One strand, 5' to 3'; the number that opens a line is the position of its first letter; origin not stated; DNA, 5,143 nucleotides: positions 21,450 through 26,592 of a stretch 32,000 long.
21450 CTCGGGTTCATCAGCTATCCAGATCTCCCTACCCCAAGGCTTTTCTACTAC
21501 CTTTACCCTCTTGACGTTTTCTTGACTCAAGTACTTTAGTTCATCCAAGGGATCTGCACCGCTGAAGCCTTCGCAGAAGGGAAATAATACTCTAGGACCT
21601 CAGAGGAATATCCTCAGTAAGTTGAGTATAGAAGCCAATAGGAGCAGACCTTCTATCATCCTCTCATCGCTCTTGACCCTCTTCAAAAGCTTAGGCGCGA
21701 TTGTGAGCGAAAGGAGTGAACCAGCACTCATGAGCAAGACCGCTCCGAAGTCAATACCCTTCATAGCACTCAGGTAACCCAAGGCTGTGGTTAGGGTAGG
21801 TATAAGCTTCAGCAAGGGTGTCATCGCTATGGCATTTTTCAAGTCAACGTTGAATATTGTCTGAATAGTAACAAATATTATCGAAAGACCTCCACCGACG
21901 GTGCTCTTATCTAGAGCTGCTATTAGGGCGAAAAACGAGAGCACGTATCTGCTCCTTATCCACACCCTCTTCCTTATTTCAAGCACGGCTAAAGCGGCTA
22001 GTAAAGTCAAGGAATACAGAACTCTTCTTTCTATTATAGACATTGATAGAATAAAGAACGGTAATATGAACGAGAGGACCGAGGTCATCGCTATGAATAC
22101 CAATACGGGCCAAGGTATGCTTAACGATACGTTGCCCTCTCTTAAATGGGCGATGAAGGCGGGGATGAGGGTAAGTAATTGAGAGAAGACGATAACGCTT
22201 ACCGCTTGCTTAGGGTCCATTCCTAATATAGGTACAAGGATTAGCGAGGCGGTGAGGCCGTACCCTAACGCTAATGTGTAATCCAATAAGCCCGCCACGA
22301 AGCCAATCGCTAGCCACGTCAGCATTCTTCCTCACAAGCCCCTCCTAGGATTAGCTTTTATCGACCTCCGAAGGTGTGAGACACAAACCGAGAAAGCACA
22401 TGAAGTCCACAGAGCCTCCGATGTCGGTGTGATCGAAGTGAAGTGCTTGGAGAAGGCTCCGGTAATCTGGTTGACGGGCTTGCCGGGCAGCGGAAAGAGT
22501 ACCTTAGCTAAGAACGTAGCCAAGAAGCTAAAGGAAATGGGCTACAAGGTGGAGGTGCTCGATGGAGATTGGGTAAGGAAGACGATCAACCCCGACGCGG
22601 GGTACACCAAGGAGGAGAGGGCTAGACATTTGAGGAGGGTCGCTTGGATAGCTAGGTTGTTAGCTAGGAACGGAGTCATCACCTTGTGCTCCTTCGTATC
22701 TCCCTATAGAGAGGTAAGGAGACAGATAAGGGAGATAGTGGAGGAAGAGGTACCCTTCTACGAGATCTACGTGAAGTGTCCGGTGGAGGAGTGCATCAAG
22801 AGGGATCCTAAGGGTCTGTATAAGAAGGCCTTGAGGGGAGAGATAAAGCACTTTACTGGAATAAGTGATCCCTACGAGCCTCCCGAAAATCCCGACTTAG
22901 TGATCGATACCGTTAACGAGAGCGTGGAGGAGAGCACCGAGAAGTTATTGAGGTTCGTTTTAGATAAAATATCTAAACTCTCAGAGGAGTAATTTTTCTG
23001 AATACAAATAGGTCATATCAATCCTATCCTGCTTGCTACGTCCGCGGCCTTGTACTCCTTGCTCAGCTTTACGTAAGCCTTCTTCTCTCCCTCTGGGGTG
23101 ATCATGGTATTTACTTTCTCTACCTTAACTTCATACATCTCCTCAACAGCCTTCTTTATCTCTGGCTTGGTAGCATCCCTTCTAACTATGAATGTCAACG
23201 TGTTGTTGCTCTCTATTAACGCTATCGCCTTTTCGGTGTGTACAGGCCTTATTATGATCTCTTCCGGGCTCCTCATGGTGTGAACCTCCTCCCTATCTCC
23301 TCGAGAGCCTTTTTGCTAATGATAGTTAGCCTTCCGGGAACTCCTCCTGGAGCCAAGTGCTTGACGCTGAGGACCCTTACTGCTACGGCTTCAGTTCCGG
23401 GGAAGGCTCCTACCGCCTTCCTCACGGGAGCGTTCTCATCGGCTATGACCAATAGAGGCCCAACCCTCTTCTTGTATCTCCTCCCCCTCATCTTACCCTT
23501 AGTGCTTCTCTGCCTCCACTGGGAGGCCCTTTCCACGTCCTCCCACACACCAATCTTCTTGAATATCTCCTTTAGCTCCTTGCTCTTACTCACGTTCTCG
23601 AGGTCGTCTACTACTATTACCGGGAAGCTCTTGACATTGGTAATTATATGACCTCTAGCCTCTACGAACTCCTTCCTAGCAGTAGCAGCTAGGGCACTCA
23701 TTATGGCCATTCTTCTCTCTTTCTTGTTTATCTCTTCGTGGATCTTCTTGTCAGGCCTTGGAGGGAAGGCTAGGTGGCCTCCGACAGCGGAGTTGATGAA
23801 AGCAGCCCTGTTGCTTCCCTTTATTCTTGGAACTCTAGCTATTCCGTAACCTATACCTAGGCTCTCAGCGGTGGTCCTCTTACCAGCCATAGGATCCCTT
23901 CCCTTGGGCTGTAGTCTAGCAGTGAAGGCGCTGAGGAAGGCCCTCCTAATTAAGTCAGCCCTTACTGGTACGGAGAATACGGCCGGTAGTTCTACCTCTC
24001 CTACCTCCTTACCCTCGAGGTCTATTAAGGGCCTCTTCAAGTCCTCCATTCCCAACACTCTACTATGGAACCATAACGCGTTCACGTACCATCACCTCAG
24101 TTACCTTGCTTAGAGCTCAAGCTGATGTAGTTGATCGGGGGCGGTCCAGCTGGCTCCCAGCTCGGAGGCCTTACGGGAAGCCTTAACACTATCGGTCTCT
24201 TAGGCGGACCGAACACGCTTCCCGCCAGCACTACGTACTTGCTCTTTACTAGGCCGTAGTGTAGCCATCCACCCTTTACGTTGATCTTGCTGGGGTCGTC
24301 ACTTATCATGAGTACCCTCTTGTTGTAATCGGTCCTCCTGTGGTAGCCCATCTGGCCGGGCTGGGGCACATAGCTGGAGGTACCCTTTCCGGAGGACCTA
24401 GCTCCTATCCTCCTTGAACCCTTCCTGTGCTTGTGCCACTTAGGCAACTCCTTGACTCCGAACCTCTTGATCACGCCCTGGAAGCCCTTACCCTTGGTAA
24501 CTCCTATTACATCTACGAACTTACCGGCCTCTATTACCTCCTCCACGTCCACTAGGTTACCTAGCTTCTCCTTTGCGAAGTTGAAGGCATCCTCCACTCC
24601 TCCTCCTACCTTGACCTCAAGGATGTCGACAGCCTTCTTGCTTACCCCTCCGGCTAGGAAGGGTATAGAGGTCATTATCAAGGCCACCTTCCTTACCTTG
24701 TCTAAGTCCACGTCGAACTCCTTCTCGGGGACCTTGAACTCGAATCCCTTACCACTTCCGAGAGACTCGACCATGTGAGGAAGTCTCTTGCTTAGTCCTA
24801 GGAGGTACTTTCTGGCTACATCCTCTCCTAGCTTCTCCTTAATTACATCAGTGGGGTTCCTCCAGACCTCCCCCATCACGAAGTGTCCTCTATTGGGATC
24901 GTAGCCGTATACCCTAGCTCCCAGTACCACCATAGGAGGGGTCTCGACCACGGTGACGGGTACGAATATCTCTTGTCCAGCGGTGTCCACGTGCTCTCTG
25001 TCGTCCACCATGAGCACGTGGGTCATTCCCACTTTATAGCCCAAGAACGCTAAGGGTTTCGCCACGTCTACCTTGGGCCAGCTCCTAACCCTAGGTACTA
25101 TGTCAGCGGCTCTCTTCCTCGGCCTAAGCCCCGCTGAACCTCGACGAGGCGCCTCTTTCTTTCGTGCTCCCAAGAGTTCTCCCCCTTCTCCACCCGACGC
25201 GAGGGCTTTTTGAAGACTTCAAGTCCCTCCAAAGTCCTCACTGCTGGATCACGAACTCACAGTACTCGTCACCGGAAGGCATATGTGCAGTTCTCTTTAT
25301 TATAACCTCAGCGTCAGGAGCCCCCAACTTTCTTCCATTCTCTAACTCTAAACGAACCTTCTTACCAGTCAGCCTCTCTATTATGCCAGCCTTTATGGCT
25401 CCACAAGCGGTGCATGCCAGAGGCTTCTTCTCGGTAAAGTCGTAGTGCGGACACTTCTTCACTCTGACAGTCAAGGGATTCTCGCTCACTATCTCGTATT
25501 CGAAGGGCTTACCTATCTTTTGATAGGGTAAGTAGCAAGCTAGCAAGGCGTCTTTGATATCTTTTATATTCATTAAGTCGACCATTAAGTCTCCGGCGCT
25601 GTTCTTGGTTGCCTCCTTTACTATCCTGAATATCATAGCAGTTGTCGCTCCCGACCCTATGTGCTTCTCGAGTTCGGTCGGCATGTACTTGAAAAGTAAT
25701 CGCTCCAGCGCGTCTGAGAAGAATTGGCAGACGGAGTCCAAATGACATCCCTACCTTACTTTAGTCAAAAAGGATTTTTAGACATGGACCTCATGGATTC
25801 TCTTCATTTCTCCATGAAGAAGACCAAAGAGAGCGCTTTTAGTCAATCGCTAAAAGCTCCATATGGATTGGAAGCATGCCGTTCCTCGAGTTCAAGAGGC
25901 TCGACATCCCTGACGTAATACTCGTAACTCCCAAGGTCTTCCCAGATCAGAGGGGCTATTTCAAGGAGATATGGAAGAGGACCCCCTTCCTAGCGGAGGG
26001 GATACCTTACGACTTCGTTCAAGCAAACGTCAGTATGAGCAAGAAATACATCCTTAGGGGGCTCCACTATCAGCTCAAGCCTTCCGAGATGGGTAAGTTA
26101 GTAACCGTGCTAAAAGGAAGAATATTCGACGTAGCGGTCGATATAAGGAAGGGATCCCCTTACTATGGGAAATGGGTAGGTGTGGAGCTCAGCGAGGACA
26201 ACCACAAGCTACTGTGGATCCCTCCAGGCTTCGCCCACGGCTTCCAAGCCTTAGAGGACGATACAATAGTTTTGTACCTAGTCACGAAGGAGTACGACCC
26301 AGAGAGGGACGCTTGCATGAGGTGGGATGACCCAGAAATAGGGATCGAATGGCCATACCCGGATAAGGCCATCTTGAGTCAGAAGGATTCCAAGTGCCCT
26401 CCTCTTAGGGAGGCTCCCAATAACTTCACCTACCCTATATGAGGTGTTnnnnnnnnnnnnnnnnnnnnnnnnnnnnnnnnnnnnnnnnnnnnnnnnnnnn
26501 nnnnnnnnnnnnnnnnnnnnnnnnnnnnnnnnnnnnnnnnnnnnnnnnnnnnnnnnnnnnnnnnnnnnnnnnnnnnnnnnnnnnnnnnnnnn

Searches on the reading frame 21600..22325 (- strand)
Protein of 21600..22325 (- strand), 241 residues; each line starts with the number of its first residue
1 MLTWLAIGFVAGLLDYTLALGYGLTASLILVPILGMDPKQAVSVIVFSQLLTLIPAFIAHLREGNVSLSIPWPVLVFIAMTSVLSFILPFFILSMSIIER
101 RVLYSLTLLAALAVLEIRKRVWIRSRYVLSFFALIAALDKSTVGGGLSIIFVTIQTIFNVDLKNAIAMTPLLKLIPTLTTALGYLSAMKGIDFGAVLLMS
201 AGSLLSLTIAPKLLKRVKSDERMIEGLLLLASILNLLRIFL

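Call 9: search_protein_families(library=pfam, proteins=[window:21600-22325:-], max_evalue=0.001)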
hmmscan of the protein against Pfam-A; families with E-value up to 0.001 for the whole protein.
window:21600-22325:- (241 aa): 1 family
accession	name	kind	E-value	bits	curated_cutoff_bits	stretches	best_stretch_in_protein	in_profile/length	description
PF01925.25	TauE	-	1.1e-15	58.4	32.6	1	5-235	2-236/237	Sulfite exporter TauE/SafE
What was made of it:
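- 21600..22325 (-): TauE/TSUP permease, divergent from cysC; a conserved member of the archaeal sulfate-activation cluster. Pfam TauE E=1.1e-15 (call 9).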

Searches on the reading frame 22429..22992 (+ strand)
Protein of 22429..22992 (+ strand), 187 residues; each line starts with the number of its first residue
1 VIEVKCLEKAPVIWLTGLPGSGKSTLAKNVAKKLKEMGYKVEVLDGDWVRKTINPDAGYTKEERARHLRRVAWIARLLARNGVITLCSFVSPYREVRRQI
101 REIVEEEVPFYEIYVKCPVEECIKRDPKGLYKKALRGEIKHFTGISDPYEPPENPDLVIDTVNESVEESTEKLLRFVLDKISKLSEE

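Call 9: search_protein_families(library=pfam, proteins=[window:22429-22992:+], max_evalue=0.001)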
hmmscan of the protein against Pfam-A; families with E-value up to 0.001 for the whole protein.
window:22429-22992:+ (187 aa): 17 families
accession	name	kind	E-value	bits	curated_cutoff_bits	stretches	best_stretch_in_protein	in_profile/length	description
PF01583.26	APS_kinase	-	6.1e-63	211.9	21.1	1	11-160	3-152/152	Adenylylsulphate kinase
PF08433.16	KTI12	-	3.6e-12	46.8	22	1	11-134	2-124/271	Chromatin associated protein KTI12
PF13671.12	AAA_33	-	6.3e-12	46.4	27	1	12-125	1-114/143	AAA domain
PF13238.12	AAA_18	-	9.4e-08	33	29.4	1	13-125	1-107/128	AAA domain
PF24883.2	NPHP3_N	-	6.4e-07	30.1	24.8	1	9-40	21-52/164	Nephrocystin 3, N-terminal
PF13207.12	AAA_17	-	1.2e-06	29.3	27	1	16-64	1-45/136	AAA domain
PF03308.22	MeaB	-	2.1e-06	27.4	23.1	1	9-45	32-68/273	Methylmalonyl Co-A mutase-associated GTPase MeaB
PF03266.21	NTPase_1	-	3.9e-06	27.3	23.9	1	13-42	2-31/168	NTPase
PF20720.3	nSTAND3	-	4.1e-06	27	27.2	1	5-44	12-51/155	Novel STAND NTPase 3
PF10609.15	ParA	-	9.1e-05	22.4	27.1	1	17-53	11-47/246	NUBPL iron-transfer P-loop NTPase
PF13401.12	AAA_22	-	0.00015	22.5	27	1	10-67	5-33/130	AAA domain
PF05729.18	NACHT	-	0.00046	20.5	26.7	0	12-38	2-28/167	NACHT domain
PF01656.29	CbiA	-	0.00059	20.2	25.4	1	20-52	9-41/125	CobQ/CobB/MinD/ParA nucleotide binding domain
PF00004.35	AAA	-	0.00061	20.7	21.2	0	14-50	2-35/131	ATPase family associated with various cellular activities (AAA)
PF06414.18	Zeta_toxin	-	0.0008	19.3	22.3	0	12-53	18-58/199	Zeta toxin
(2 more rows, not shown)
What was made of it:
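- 22429..22992 (+): cysC: APS kinase, still at the ancestral cluster position next to ribosomal L23/L4/L3. Pfam APS_kinase E=6.1e-63 (call 9).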

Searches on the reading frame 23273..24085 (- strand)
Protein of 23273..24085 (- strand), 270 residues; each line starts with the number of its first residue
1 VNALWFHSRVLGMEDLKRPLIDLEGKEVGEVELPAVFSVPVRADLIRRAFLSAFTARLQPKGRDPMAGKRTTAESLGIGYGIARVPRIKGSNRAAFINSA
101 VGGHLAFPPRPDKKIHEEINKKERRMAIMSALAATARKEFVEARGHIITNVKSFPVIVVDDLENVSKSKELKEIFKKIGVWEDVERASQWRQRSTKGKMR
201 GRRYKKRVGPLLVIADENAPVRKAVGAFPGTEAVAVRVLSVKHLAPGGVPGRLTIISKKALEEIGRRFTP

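Call 9: search_protein_families(library=pfam, proteins=[window:23273-24085:-], max_evalue=0.001)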
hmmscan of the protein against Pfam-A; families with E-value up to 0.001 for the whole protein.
window:23273-24085:- (270 aa): 1 family
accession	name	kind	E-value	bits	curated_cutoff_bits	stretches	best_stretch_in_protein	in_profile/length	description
PF00573.27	Ribosomal_L4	-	8.4e-37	127.1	25.8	1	31-266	1-189/190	Ribosomal protein L4/L1 family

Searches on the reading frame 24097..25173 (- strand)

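Call 9: search_protein_families(library=pfam, proteins=[window:24097-25173:-], max_evalue=0.001)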
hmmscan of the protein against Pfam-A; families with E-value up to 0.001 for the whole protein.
window:24097-25173:- (358 aa): 1 family
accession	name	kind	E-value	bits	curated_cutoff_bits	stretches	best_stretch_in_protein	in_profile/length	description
PF00297.29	Ribosomal_L3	-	3.8e-68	230.6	22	1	1-357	1-369/369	Ribosomal protein L3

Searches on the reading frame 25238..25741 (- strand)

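Call 9: search_protein_families(library=pfam, proteins=[window:25238-25741:-], max_evalue=0.001)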
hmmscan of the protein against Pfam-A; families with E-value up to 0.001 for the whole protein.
window:25238-25741:- (167 aa): 1 family
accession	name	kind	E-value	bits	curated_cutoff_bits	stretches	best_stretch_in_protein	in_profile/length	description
PF18546.6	MetOD1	-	0.00076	20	23.8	0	41-123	33-117/142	Methanogen output domain 1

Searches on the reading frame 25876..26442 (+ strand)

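Call 9: search_protein_families(library=pfam, proteins=[window:25876-26442:+], max_evalue=0.001)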
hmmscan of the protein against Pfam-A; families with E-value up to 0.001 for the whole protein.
window:25876-26442:+ (188 aa): 2 families
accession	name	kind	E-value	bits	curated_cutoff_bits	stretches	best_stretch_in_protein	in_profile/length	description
PF00908.23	dTDP_sugar_isom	-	9.2e-70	234.1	27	1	9-179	2-168/168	dTDP-4-dehydrorhamnose 3,5-epimerase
PF14667.12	Polysacc_synt_C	-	0.00015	22.2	28.7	1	24-143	3-106/111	Polysaccharide biosynthesis C-terminal domain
